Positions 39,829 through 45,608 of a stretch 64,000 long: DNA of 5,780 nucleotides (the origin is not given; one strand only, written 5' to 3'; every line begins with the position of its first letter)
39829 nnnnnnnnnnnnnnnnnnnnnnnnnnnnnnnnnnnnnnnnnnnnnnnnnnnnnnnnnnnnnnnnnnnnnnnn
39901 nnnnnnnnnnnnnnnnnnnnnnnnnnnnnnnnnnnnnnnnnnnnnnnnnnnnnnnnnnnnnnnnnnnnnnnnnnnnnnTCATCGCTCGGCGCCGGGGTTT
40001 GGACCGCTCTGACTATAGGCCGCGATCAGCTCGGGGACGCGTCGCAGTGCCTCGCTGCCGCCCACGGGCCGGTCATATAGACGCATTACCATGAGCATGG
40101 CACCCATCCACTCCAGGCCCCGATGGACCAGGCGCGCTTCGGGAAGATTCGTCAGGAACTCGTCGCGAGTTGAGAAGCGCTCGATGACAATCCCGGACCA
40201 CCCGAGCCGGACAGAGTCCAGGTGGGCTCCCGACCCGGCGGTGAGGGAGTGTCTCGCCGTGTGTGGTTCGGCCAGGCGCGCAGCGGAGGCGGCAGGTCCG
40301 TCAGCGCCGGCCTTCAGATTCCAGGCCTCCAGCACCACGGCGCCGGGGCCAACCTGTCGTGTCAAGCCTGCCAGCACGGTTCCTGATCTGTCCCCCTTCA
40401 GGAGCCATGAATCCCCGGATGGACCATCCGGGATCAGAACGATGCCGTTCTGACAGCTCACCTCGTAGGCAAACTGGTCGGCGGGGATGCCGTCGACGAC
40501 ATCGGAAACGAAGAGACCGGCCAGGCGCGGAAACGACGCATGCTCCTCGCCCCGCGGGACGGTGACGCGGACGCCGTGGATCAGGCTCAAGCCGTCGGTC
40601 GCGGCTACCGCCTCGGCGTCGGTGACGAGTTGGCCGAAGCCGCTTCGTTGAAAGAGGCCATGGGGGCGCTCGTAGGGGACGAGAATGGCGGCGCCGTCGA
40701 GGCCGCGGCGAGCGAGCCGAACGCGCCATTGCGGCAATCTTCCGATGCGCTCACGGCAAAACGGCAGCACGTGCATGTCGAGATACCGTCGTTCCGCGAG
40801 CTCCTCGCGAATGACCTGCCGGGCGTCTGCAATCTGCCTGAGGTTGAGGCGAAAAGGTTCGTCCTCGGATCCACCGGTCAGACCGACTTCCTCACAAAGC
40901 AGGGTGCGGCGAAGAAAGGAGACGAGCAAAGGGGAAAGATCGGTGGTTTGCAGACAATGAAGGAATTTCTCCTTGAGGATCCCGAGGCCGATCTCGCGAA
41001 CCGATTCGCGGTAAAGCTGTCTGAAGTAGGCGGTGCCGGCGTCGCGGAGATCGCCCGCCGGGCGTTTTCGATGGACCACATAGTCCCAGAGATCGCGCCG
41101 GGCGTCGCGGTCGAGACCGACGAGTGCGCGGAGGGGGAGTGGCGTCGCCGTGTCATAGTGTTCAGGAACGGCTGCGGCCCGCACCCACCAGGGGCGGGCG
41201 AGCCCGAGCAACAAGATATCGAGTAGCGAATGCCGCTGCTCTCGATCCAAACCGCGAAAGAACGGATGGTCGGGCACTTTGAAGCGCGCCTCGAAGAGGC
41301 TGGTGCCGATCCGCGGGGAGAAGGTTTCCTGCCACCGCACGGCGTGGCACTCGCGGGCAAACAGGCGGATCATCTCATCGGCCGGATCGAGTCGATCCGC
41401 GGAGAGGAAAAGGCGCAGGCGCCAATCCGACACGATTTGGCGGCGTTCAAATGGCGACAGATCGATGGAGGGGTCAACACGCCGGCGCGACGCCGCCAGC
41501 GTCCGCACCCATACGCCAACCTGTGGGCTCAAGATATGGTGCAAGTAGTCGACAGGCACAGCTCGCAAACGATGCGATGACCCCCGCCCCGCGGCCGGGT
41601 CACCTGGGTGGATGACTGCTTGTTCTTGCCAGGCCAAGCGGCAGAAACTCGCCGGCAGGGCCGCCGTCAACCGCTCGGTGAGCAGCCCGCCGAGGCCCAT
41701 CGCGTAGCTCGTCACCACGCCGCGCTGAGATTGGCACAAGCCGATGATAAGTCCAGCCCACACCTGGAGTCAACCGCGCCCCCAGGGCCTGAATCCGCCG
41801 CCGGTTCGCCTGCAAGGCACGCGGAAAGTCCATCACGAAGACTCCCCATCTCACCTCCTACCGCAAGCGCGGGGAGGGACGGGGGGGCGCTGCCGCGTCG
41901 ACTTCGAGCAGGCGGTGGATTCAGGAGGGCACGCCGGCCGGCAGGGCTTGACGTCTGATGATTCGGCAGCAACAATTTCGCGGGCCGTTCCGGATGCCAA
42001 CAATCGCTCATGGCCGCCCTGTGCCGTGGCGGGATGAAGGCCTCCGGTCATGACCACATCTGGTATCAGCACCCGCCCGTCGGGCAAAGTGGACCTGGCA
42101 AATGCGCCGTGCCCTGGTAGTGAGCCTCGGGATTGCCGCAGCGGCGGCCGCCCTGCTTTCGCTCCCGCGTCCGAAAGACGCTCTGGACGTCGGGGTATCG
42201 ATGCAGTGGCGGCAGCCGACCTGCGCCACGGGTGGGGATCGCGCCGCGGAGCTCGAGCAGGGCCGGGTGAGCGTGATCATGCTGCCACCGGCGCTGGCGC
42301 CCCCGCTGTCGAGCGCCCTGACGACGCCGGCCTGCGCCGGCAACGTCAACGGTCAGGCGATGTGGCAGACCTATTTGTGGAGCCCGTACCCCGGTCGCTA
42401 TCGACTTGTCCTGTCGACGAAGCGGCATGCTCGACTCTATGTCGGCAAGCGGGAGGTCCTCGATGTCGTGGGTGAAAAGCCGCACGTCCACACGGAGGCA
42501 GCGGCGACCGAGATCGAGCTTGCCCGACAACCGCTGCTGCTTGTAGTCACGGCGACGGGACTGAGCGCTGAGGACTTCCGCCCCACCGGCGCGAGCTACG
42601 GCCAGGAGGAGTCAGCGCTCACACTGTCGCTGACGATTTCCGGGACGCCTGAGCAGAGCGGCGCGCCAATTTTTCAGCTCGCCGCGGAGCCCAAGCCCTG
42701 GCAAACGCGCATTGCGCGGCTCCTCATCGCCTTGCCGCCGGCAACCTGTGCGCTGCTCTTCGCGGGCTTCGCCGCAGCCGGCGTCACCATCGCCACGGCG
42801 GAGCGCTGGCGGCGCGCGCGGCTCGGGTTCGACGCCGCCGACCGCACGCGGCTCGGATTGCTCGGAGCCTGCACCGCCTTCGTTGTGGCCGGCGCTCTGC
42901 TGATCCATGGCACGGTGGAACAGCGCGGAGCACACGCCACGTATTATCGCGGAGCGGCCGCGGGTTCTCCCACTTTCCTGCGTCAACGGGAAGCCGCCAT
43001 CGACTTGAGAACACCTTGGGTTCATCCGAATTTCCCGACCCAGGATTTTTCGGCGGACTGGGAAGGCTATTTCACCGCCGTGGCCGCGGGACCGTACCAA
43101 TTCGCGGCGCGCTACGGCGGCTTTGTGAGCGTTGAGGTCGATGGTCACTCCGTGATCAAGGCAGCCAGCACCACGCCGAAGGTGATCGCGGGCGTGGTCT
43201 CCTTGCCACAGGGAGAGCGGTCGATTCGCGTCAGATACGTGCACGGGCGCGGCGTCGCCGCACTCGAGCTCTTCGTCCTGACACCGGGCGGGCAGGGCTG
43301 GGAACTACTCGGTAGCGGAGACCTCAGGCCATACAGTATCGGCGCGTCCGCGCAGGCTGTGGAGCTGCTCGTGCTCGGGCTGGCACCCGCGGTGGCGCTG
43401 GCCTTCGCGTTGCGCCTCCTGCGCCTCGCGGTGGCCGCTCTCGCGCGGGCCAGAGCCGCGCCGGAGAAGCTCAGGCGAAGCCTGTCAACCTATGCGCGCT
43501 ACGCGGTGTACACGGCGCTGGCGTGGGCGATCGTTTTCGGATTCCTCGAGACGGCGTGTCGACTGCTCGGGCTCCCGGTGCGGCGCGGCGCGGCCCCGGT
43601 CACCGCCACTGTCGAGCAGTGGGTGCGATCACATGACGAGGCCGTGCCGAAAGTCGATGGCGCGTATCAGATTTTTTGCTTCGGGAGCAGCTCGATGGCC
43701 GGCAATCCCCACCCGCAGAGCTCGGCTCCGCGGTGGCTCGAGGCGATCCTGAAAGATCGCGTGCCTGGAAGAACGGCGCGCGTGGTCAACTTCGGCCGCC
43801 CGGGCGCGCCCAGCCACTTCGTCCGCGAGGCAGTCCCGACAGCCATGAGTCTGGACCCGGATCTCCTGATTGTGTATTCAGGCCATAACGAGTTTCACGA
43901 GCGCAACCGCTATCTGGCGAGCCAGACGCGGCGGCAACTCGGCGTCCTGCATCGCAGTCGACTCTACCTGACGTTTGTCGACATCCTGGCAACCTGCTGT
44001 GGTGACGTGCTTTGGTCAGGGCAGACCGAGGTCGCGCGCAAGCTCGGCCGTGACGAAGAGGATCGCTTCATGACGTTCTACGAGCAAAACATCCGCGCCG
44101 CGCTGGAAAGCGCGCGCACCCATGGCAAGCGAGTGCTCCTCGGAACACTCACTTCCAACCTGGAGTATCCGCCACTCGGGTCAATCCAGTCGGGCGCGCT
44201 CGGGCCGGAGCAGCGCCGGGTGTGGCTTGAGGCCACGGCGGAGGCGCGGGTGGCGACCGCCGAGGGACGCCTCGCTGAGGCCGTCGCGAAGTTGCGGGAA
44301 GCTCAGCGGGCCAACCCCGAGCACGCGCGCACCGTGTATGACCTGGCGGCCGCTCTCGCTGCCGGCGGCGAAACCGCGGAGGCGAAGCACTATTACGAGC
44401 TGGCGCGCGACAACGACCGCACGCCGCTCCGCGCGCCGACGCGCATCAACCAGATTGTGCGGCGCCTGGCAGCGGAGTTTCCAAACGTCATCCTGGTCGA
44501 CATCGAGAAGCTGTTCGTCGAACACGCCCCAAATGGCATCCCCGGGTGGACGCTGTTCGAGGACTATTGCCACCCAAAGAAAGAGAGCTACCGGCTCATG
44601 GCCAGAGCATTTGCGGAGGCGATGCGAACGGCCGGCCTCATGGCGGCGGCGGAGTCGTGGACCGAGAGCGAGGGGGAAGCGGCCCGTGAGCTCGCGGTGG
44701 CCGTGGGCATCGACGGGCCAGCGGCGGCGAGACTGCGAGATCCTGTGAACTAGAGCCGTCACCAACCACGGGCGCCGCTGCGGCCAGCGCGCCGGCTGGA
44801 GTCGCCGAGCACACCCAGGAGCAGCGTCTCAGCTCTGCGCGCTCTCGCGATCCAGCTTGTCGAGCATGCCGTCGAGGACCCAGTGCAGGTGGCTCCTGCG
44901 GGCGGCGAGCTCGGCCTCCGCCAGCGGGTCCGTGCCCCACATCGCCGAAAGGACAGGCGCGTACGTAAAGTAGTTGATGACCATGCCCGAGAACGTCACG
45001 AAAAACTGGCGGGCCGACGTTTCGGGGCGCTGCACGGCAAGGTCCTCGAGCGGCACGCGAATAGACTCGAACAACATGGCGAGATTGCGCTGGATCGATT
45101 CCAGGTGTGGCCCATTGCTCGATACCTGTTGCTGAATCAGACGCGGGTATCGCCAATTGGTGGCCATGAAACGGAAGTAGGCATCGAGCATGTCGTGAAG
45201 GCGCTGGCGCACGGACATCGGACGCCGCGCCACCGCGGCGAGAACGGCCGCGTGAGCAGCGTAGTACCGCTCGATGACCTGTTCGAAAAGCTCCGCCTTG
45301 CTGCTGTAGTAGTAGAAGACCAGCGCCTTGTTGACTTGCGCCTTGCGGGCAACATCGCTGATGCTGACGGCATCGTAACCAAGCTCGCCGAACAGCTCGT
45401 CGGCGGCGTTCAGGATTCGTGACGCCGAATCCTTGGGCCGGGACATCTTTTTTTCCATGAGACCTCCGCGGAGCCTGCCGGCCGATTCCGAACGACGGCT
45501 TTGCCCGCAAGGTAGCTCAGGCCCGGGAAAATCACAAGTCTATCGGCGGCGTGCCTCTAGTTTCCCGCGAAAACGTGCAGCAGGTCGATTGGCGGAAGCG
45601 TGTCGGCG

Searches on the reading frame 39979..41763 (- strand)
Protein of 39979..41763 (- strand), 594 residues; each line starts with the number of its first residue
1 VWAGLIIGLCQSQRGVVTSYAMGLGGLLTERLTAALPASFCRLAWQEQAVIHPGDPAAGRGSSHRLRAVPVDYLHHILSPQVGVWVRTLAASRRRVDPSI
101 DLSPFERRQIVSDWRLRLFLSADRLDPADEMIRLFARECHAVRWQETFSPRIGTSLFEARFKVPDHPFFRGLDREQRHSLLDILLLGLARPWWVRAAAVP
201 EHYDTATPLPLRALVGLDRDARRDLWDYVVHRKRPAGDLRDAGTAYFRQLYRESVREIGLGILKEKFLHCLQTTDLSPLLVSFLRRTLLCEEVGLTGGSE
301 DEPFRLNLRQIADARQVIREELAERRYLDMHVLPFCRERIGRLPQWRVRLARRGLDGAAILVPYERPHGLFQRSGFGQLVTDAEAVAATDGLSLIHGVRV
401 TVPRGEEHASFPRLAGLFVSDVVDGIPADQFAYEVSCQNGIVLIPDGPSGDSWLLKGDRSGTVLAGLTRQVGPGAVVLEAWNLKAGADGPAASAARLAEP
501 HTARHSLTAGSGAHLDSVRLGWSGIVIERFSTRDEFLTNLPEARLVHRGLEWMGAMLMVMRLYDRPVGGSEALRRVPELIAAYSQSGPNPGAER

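Call 17: search_protein_families(library=pfam, proteins=[window:39979-41763:-], max_evalue=0.01)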
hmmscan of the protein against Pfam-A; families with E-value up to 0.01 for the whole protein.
window:39979-41763:- (594 aa): 0 families

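Call 46: find_homologous_proteins(query=window:39979-41700:-, max_evalue=0.00001)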
Query window:39979-41700:- (573 aa): 1 proteins with E <= 0.00001 among 8000 candidates.
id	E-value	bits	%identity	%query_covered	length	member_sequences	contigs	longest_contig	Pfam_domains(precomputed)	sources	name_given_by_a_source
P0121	0.0e+0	1300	100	100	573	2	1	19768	-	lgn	-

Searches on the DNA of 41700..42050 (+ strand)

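Call 14: search_rna_families(source=window, start=41700, end=42050, threshold=evalue, max_evalue=10, show_alignments=2)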
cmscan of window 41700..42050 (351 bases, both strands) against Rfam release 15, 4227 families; matches with E-value up to 10: 1.
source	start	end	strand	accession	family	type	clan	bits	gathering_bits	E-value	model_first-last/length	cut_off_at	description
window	41825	41951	+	RF02836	Bcj14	Gene; sRNA;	-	11.7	59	9.8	1-171/171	no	Burkholderia RNA 14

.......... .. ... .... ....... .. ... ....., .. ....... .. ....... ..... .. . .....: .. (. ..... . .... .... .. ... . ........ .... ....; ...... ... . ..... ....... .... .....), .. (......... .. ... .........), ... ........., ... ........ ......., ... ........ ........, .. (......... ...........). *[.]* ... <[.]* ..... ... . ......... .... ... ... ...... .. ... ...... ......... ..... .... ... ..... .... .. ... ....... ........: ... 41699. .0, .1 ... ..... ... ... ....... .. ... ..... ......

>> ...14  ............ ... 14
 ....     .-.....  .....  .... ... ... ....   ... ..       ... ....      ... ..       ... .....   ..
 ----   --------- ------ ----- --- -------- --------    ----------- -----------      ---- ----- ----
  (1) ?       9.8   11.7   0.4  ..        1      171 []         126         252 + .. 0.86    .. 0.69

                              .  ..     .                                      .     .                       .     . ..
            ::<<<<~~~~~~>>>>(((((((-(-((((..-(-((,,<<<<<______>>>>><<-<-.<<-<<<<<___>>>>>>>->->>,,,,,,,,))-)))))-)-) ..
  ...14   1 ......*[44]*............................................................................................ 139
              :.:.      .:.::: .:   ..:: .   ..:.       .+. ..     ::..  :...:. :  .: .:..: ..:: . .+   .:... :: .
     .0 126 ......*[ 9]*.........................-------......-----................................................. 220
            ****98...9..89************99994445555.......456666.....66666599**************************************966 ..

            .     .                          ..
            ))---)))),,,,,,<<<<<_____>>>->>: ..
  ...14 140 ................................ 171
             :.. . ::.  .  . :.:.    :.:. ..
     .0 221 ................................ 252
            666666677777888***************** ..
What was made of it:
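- On Any Rfam RNA family: Best sub-threshold hit over C is 11.7 bits, E 9.8 (call 14).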

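Call 53: search_dna_similar(query=window:41780-41935:+, collection=plasmids, mode=distant, max_evalue=0.01, max_rows=10)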
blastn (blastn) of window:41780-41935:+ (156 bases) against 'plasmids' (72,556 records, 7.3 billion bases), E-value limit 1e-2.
No match.

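Call 55: search_dna_similar(query=window:41780-41935:+, collection=phages, mode=distant, max_evalue=0.01, max_rows=10)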
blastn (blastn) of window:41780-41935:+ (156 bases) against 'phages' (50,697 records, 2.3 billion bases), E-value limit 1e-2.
No match.

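Call 89: search_dna_similar(query=window:41780-41935:+, collection=ecoli_genomes, mode=distant, max_evalue=0.01, max_rows=5)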
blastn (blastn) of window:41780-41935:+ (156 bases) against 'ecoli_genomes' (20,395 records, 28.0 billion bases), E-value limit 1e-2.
No match.
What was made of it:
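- On ERIC / enterobacterial RU elements: blastn (word size 11) of copy C against all complete E. coli genomes: no match (call 89).
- Closest known: ERIC/IRU. Different: No sequence similarity to anything in 5,426 E. coli genomes (call 89).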

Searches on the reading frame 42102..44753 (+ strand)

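Call 17: search_protein_families(library=pfam, proteins=[window:42102-44753:+], max_evalue=0.01)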
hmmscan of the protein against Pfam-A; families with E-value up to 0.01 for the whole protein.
window:42102-44753:+ (883 aa): 7 families
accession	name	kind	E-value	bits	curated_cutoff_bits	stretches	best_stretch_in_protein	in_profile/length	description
PF13472.12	Lipase_GDSL_2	-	7.7e-12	46.5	32.9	1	526-717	1-136/178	GDSL-like Lipase/Acylhydrolase family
PF07691.17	PA14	-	1.5e-07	31.7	24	1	310-381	40-120/147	PA14 domain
PF00657.28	Lipase_GDSL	-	8.2e-06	26.6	23.6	0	753-837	130-208/208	GDSL-like Lipase/Acylhydrolase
PF14559.12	TPR_19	-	2.1e-05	25.2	25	1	719-773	2-56/68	Tetratricopeptide repeat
PF24575.1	TPR_Slam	-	0.00014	22.7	35.2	1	709-763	48-102/104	Surface lipoprotein assembly modifier, N-terminal TPR repeats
PF03704.23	BTAD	-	0.00032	21.5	22.1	1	707-770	63-124/146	Bacterial transcriptional activator domain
PF13432.12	TPR_16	-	0.0065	17.3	32.7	1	713-771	2-60/65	Tetratricopeptide repeat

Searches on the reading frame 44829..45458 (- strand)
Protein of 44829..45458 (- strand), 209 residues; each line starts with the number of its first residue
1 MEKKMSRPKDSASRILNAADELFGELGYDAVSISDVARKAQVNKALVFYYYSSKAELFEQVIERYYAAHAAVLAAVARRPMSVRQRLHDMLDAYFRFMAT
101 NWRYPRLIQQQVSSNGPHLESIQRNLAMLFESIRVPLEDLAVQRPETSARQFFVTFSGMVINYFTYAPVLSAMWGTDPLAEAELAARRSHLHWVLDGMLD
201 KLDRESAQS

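Call 92: search_protein_families(library=pfam, proteins=[window:44829-45458:-], max_evalue=0.0001)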
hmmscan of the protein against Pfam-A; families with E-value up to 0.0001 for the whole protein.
window:44829-45458:- (209 aa): 2 families
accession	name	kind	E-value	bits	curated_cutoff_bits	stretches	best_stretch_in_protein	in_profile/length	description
PF00440.29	TetR_N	-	3.6e-16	59.1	24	1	15-61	1-47/47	Bacterial regulatory proteins, tetR family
PF17938.6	TetR_C_29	-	1.3e-07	32.2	26.2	1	85-191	3-115/119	Tetracyclin repressor-like, C-terminal domain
